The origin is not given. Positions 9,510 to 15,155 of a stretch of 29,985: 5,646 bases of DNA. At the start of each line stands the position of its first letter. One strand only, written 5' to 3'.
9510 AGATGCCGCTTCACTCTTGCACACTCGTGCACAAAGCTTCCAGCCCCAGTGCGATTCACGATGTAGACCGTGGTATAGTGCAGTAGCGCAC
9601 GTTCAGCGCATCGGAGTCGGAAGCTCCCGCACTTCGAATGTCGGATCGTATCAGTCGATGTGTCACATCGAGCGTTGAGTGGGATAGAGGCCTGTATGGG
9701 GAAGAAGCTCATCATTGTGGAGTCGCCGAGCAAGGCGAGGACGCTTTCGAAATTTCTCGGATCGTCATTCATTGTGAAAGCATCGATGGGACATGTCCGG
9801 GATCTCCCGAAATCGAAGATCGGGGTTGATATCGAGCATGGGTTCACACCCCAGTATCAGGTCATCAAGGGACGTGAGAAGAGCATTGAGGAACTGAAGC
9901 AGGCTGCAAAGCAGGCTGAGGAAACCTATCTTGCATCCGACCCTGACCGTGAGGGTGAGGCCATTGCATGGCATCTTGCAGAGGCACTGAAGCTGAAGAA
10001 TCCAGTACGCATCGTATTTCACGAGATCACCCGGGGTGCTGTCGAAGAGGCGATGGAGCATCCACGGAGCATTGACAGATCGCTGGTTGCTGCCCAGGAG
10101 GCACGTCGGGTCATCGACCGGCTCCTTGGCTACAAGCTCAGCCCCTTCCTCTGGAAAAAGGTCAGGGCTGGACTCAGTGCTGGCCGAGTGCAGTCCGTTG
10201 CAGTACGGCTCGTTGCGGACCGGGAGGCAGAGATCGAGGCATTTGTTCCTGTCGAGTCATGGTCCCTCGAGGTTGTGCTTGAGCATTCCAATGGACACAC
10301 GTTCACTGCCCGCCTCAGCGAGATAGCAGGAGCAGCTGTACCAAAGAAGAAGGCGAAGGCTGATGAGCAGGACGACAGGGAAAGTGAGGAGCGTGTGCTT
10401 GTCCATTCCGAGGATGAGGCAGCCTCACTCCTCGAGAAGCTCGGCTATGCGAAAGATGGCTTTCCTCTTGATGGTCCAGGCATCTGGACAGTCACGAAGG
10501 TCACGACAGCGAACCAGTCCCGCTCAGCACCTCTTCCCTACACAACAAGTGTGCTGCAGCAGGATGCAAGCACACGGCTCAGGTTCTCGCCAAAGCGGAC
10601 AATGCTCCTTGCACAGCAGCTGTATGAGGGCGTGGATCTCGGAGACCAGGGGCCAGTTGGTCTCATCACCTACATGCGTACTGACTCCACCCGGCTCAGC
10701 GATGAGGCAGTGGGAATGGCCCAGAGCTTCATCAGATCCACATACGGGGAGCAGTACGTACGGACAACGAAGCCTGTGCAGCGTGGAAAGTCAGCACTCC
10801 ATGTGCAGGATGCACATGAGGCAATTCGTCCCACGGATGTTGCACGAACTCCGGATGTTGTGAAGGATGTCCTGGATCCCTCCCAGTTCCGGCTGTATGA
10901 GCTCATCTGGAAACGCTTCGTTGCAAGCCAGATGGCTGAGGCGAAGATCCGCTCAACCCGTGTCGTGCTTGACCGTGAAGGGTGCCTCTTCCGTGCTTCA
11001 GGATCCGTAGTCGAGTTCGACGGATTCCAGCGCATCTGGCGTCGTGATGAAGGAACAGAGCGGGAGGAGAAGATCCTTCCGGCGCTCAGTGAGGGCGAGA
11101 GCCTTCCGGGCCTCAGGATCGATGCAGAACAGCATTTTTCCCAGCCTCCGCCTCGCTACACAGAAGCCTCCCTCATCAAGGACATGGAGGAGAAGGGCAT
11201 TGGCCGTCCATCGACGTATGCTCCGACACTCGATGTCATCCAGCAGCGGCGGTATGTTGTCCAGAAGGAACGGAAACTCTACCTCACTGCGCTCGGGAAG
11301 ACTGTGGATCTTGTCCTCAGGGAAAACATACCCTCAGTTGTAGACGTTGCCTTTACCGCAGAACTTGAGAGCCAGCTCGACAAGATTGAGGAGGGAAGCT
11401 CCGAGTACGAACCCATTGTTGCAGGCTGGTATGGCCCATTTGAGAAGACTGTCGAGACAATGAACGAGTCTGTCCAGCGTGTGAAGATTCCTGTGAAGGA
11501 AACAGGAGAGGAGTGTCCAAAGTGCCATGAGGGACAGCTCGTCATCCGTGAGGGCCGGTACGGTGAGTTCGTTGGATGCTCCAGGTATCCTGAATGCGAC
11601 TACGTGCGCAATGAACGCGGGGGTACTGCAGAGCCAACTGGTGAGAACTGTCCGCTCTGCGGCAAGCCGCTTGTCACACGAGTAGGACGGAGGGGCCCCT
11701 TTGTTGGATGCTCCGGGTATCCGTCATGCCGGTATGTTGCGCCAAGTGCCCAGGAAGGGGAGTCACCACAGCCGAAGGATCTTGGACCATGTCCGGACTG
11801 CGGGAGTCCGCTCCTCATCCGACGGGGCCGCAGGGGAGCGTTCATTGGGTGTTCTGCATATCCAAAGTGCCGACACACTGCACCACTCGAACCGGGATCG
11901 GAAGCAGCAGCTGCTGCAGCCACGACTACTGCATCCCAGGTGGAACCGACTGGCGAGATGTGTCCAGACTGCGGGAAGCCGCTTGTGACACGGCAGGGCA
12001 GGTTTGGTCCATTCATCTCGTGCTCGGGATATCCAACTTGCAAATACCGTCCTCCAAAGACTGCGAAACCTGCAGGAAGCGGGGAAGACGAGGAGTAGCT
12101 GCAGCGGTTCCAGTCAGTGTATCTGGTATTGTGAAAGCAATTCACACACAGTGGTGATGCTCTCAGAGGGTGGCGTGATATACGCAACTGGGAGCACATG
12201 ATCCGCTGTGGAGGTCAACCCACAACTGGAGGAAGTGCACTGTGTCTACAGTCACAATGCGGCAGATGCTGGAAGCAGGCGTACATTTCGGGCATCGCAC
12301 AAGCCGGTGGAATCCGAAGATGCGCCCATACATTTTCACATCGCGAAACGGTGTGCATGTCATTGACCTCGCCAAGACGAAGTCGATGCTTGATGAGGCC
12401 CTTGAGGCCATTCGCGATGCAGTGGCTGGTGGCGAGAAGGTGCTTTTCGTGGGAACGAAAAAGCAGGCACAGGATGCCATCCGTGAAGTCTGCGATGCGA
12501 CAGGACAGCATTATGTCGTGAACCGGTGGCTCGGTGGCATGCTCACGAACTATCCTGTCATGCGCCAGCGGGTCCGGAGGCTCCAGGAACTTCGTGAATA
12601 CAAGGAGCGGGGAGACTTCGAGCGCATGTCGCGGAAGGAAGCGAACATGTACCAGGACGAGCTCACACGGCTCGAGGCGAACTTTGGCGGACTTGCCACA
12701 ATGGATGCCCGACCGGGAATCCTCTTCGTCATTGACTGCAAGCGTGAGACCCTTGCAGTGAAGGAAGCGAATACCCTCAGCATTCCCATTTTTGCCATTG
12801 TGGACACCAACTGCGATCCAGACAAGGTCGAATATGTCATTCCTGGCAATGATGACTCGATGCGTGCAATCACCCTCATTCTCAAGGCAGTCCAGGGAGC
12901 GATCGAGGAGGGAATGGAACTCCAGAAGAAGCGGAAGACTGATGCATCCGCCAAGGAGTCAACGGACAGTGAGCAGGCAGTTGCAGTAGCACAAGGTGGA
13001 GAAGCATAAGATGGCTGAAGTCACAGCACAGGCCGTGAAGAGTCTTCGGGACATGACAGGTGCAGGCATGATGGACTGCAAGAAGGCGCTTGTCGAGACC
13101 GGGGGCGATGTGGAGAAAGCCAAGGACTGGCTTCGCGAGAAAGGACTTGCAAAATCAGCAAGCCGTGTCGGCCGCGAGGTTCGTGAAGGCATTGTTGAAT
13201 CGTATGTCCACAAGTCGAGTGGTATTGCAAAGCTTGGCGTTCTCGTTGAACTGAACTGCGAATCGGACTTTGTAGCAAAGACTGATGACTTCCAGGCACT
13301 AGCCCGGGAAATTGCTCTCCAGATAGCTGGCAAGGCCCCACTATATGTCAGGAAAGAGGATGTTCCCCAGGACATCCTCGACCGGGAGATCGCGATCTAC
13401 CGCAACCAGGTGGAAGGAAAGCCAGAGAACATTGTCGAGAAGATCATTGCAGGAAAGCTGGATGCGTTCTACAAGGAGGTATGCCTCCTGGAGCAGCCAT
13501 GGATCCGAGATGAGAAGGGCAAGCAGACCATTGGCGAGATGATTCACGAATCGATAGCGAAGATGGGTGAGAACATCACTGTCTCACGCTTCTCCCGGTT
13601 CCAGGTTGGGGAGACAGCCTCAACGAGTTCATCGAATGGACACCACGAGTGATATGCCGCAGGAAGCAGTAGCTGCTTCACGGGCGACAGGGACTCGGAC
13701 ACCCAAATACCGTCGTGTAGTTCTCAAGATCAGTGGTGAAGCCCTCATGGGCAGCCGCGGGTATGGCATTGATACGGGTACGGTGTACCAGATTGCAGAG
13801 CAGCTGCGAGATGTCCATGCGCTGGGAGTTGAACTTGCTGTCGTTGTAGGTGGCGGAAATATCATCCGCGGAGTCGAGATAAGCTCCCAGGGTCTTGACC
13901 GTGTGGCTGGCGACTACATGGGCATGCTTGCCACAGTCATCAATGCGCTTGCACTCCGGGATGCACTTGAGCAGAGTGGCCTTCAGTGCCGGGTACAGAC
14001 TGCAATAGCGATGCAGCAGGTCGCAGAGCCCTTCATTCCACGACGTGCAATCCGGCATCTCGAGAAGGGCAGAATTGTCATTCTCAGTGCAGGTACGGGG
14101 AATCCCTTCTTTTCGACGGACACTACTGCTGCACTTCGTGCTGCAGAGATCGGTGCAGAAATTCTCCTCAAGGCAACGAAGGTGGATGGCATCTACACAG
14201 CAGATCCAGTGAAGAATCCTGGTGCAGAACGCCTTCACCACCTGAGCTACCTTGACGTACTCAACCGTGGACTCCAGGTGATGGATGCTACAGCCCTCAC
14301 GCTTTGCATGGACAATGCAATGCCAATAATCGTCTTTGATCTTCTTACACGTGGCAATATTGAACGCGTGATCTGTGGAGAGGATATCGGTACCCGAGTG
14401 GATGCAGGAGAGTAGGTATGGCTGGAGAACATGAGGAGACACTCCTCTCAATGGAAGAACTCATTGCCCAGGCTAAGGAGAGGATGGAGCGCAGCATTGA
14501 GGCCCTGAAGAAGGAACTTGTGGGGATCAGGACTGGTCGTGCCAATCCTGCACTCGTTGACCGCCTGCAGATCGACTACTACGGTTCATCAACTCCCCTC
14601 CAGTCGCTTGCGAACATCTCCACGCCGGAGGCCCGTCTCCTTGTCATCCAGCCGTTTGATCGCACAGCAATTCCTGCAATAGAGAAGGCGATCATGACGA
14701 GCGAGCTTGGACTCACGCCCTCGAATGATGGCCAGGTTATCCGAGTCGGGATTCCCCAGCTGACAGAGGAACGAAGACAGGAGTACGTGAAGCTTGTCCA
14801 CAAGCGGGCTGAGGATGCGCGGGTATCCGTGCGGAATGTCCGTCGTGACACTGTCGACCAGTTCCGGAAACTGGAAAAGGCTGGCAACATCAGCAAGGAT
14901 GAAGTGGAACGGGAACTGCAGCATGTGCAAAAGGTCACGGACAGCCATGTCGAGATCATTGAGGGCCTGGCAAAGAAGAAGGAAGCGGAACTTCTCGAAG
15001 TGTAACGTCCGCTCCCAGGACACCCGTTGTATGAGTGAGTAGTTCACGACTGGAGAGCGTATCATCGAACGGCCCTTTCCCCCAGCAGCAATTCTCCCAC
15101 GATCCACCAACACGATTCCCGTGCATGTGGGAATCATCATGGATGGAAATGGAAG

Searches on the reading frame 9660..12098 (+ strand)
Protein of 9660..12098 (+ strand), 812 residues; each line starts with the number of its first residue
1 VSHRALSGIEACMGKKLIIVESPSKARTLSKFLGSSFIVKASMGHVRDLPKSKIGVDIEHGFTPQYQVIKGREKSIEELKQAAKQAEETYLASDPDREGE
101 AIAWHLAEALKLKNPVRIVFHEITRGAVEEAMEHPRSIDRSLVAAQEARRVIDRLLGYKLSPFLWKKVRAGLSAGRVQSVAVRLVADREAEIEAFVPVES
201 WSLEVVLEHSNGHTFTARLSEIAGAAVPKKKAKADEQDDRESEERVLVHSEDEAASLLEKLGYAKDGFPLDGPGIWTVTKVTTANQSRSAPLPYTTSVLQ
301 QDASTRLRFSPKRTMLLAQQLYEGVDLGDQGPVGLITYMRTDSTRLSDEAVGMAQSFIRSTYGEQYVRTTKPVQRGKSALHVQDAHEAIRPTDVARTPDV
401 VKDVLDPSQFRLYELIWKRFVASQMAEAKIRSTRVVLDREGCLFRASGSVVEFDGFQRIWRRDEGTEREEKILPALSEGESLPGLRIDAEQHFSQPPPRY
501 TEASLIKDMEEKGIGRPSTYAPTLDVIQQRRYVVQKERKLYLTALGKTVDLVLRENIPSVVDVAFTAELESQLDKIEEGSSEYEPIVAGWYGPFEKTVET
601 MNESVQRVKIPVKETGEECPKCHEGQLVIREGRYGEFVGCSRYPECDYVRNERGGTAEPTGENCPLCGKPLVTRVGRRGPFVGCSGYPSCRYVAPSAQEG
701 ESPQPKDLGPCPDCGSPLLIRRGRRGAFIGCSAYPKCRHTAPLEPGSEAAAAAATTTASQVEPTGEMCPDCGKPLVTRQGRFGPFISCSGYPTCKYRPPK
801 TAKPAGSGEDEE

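Call 5: search_protein_families(library=pfam, proteins=[window:9660-12098:+], max_evalue=0.01)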
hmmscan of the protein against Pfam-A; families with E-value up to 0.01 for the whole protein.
window:9660-12098:+ (812 aa): 6 families
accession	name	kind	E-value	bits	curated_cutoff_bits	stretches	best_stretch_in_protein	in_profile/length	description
PF01131.25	Topoisom_bac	-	8e-113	378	35.1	1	138-587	2-410/411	DNA topoisomerase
PF01396.24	Zn_ribbon_Top1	-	2.9e-55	184.2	32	4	616-651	1-35/39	Topoisomerase DNA binding C4 zinc finger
PF01751.28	Toprim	-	3.5e-23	82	23.1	1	16-123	1-96/96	Toprim domain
PF13368.11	Toprim_C_rpt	-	9.1e-05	22.7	22.3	0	769-788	2-21/57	Topoisomerase C-terminal repeat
PF06677.18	Auto_anti-p27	-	0.0011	19.4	24.1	0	764-780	14-32/40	Sjogren's syndrome/scleroderma autoantigen 1 (Autoantigen p27)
PF25164.1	CoiA_N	-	0.0088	16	26.3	0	711-724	20-33/50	Competence protein CoiA, N-terminal domain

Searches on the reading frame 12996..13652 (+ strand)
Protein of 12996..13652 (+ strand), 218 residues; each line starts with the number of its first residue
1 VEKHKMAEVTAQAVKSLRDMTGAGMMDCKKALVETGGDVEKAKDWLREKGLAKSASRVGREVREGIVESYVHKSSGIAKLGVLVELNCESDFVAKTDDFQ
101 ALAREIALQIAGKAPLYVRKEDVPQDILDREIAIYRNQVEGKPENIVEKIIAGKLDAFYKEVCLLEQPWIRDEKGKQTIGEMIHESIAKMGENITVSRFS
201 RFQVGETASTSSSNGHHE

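Call 5: search_protein_families(library=pfam, proteins=[window:12996-13652:+], max_evalue=0.01)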
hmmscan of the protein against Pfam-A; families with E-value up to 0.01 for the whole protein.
window:12996-13652:+ (218 aa): 4 families
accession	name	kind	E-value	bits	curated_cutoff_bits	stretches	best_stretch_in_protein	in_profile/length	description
PF00889.24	EF_TS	-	2.6e-35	122.3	27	2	60-206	77-204/204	Elongation factor TS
PF25025.1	EF-Ts_N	-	5e-08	33.2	33.2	1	5-49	8-53/60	Elongation factor Ts, mitochondrial, N-terminal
PF00627.37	UBA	-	4.8e-05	23.5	22.4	1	11-46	3-37/37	UBA/TS-N domain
PF22562.2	UBA_7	-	0.00074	19.8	27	1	14-48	5-39/48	UBA-like domain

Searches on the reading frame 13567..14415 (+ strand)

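Call 5: search_protein_families(library=pfam, proteins=[window:13567-14415:+], max_evalue=0.01)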
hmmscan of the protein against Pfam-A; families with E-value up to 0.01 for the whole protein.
window:13567-14415:+ (282 aa): 1 family
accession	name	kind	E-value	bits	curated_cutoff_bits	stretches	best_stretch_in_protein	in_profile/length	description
PF00696.33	AA_kinase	-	2.8e-36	125.8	24.9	1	50-258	2-234/234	Amino acid kinase family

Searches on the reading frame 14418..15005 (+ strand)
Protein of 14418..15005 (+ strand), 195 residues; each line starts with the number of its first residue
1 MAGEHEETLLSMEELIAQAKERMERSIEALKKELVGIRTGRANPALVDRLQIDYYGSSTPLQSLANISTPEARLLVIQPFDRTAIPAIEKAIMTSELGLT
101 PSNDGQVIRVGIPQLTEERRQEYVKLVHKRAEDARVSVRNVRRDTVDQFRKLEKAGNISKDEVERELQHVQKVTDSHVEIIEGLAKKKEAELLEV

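Call 5: search_protein_families(library=pfam, proteins=[window:14418-15005:+], max_evalue=0.01)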
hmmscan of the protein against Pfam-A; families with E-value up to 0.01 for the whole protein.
window:14418-15005:+ (195 aa): 1 family
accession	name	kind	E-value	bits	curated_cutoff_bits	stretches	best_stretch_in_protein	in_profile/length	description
PF01765.24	RRF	-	1.7e-64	217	29.7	1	30-193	1-164/164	Ribosome recycling factor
